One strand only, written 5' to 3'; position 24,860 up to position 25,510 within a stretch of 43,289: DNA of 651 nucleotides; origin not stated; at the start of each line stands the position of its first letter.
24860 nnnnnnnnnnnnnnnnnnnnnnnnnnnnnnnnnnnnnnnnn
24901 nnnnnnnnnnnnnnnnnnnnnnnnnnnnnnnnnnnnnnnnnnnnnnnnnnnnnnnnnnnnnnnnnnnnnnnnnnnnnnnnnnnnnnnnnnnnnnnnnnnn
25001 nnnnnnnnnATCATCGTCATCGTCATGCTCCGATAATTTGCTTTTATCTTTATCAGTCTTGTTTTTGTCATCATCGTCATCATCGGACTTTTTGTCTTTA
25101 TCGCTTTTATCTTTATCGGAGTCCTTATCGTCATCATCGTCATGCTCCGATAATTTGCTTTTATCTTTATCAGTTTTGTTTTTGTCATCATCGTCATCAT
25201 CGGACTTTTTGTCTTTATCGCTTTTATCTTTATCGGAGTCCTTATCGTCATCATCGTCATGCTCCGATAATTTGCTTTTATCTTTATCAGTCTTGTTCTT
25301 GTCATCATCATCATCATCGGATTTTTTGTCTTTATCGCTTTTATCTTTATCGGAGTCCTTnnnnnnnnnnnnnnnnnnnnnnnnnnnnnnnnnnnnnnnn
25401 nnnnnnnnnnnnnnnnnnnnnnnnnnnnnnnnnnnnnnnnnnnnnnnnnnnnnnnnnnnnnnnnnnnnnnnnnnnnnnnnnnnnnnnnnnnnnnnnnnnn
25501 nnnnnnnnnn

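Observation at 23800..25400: ~1.6-kb near-identical tandem repeat encoding a poly-Asp/Lys/Ser stalk, a likely length-variable region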

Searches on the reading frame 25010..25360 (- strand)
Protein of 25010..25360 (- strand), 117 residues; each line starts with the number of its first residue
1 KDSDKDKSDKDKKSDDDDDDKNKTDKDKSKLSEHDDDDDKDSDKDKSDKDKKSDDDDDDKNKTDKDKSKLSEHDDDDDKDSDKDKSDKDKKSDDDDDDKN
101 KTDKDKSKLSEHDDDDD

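Call 43: find_homologous_proteins(query=window:25010-25360:-, max_evalue=0.001)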
Query seq(117 aa): 8000 candidates shared short words with the query, none scored E <= 0.001.
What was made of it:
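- Tried and rejected: A search of 5.8 billion proteins with three repeat units gave no significant hit (call 43).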
